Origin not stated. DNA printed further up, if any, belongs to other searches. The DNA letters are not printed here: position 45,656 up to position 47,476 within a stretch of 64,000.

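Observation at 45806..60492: Frameshift-free ~15-kb locus with four proteases (2 membrane CHAT, 2 Zn metallopeptidases) plus MBL, PhoD-like and GMC enzymes: candidate undescribed proteolytic signalling/conflict system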

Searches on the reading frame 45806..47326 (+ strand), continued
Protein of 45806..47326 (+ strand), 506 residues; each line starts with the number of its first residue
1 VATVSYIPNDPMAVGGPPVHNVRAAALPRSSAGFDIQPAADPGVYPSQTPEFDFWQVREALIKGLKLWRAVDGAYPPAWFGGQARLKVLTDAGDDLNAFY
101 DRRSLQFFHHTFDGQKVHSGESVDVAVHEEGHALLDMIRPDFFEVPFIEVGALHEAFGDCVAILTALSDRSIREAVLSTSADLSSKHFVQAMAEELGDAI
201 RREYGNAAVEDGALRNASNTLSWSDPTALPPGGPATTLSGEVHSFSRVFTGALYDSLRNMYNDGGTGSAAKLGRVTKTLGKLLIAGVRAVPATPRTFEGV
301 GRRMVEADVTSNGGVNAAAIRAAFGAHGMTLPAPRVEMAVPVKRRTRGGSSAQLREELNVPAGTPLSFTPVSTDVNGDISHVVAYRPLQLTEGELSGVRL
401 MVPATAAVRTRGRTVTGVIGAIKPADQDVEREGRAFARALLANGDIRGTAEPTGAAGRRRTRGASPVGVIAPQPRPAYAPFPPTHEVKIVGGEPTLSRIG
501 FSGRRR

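Call 74: predict_structure(alignment_id=A2)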
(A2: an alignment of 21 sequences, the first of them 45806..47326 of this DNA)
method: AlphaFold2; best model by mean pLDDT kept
length: 506 residues; sequences in the alignment: 21
mean_pLDDT: 83.7   pTM: 0.86
mean pLDDT of the five models: 83.7, 82.1, 81.4, 79.3, 79.1
residues with pLDDT >= 90: 237; 70-90: 199; 50-70: 35; < 50: 35
segments of 3 or more residues with pLDDT < 50: 450-477, 501-506
pLDDT, mean of each block of 10 residues (from residue 1): 82 72 89 94 89 94 96 94 94 82 89 80 91 95 89 94 94 91 87 69 66 75 91 81 91 97 87 97 96 93 95 95 97 85 77 88 88 87 91 87 91 84 87 89 73 33 31 37 79 82 34
secondary structure, 60 per line:
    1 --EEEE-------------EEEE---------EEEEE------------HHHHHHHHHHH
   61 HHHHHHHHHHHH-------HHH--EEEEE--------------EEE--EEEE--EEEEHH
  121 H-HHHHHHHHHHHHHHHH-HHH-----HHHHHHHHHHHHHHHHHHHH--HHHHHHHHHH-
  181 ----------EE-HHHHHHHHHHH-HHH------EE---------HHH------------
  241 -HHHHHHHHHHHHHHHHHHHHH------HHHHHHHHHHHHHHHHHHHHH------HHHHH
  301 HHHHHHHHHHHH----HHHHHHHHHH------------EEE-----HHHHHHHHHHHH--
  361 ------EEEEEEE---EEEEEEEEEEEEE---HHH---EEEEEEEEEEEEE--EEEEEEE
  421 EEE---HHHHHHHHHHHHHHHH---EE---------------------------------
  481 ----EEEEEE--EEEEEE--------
elements in order: E3-6 E20-23 E33-37 H50-72 E85-89 E104-106 E109-112 E115-118 H123-138 H148-167 H170-179 H194-204 H242-262 H269-289 H296-312 H317-326 E339-341 H347-358 E367-373 E377-389 E399-411 E414-423 H427-442 E485-490 E493-498

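Call 78: fold_search(model_id=the predicted structure, library=pdb)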
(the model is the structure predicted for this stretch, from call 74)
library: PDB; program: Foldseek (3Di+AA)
matches with E <= 10: 497; with E <= 0.001: 8
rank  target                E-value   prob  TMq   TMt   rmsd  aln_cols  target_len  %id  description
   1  7qp3                  2.4e-06  1.00  0.46  0.58   6.7       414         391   15  Pseudogymnoascus pannorum M36 protease without the propeptide (released 2023-01-18)
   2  7qfy_A                2.4e-06  1.00  0.44  0.55   6.5       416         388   13  Fusarium oxysporum M36 protease without the propeptide (released 2022-12-21)
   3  7z6t_AAA              1.7e-05  1.00  0.38  0.48   6.7       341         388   14  Aspergillus clavatus M36 protease without the propeptide (released 2023-03-22)
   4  4k90_A                2.7e-05  1.00  0.41  0.52   9.3       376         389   16  Extracellular metalloproteinase from Aspergillus (released 2013-10-23)
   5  1bqb                  1.3e-04  1.00  0.39  0.61   6.5       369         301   13  AUREOLYSIN, STAPHYLOCOCCUS AUREUS METALLOPROTEINASE (released 1999-01-13)
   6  1esp                  2.1e-04  1.00  0.40  0.59   6.7       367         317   16  NEUTRAL PROTEASE MUTANT E144S (released 1995-12-07)
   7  7skl_A                4.4e-04  1.00  0.36  0.57   5.6       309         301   13  Complex between S. aureus aureolysin and IMPI mutant I57I (released 2022-01-26)
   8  7skm_C                5.2e-04  1.00  0.39  0.61   6.6       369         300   13  Complex between S. aureus aureolysin and wt IMPI. (released 2022-01-26)
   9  4ar9_A                1.5e-03  0.92  0.20  0.25  18.4       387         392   11  Crystal structure of the peptidase domain of collagenase T from Clostridium tetani at 1.69 angstrom resolution. (released 2013-06-05)
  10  7z5u                  1.9e-02  0.66  0.23  0.28  18.3       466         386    9  Crystal structure of the peptidase domain of collagenase G from Clostridium histolyticum in complex with a hydroxamate-b (released 2022-11-09)
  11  6tud_BBB              3.1e-02  0.08  0.09  0.10  24.4       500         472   11  Crystal structure of Y. pestis penicillin-binding protein 3 (released 2021-01-27)
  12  4z7i_B                5.7e-02  0.60  0.25  0.17  18.7       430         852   10  Crystal structure of insulin regulated aminopeptidase in complex with ligand (released 2015-08-26)
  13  2y50                  1.0e-01  0.35  0.23  0.18  19.4       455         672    9  Crystal Structure of Collagenase G from Clostridium histolyticum at 2. 80 Angstrom Resolution (released 2011-09-28)
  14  2nun                  1.2e-01  0.13  0.08  0.13  19.2       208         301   12  The structure of the type III effector AvrB complexed with ADP (released 2007-05-22)
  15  8two_A                1.3e-01  0.14  0.09  0.14  19.3       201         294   10  AvrB bound with UDP and RIN4_T166-Rha (released 2024-02-28)
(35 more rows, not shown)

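Call 83: search_protein_families(library=padloc, max_evalue=0.01, proteins=[L086:4676-5395:-, L086:4213-4692:+, L117:4506-7274:-, L110:12324-14690:-, L086:5392-6501:-])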
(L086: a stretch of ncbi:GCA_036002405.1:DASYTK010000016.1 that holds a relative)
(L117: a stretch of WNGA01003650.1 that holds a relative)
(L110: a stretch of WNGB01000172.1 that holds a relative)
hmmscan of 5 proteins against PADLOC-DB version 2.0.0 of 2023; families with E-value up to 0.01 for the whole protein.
L086:4676-5395:- (239 aa): 0 families

L086:4213-4692:+ (159 aa): 2 families
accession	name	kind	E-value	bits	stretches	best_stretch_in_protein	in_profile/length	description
PDLC00766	PycC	-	0.0025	15.3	1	82-127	147-192/232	Pycsar cyclase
PDLC02367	PycC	-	0.0081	13.6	1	82-127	144-189/226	-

L117:4506-7274:- (922 aa): 1 family
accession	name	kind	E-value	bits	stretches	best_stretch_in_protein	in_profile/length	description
PDLC02987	caspase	-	9.2e-15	52.8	1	659-891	3-183/453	-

L110:12324-14690:- (789 aa): 1 family
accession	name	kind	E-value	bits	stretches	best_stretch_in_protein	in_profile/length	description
PDLC03831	BovA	-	0.0026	14.4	1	651-734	510-588/720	-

L086:5392-6501:- (369 aa): 5 families
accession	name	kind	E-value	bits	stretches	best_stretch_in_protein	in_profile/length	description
PDLC03854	LmuA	-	3.1e-47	159.4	1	2-318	9-308/345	-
PDLC02158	Avs1a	-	7.9e-36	122.1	2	211-313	246-347/392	-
PDLC03805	RTasMBL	-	8.7e-27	92.1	2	211-337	175-300/322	DRT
PDLC04676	PDC-M48B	-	4.7e-10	36.8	1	213-283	209-278/357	-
PDLC04677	PDC-M48B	-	1.6e-07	28.9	1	213-309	208-300/339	-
